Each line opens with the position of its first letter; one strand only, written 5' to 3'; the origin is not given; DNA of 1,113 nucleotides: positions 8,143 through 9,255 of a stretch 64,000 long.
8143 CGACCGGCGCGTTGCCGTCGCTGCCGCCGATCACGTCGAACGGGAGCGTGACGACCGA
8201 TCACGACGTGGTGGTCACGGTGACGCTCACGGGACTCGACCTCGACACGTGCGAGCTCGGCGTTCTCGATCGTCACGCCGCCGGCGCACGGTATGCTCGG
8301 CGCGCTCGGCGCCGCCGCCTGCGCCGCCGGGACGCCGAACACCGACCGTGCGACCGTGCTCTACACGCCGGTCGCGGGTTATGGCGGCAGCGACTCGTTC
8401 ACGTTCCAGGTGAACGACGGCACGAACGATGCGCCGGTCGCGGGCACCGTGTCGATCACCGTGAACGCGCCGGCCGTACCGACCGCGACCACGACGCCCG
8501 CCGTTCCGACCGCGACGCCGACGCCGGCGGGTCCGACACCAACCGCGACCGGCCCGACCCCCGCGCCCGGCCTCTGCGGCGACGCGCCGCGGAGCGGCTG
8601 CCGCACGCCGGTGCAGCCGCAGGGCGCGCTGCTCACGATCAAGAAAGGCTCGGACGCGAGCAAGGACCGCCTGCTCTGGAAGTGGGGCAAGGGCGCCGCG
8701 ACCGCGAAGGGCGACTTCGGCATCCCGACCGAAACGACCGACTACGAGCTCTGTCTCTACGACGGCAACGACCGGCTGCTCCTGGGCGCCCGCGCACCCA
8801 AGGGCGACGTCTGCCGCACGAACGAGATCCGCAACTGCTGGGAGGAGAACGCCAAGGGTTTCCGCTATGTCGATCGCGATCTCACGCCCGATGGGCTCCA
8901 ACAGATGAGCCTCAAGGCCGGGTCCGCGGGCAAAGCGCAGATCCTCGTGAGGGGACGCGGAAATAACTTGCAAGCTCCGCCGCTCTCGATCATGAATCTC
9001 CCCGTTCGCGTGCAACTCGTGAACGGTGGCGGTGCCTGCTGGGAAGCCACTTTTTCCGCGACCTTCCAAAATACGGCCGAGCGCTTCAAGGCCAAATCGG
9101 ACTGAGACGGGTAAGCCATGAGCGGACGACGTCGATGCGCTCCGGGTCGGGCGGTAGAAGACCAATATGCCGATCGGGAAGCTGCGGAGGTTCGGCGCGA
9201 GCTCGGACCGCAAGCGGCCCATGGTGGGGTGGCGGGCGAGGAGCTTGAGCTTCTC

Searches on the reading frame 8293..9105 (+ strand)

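Call 17: search_protein_families(library=pfam, proteins=[window:8293-9105:+], max_evalue=0.01)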
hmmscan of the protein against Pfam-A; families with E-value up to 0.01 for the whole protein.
window:8293-9105:+ (270 aa): 2 families
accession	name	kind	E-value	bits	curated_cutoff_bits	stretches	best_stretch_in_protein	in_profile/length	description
PF17892.7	Cadherin_5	-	3.5e-05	24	26.5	1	18-58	59-98/98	Cadherin-like domain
PF17963.7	Big_9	-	0.00011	23.5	23.6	1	13-56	46-89/89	Bacterial Ig domain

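Call 18: search_protein_families(library=ncbifam, proteins=[window:8293-9105:+], max_evalue=0.01)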
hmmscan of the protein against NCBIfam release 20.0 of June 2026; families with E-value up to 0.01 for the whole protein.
window:8293-9105:+ (270 aa): 1 family
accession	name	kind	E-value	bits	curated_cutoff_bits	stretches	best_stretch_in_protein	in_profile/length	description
NF012211.1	tand_rpt_95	domain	7.9e-07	29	90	1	16-59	45-86/98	tandem-95 repeat protein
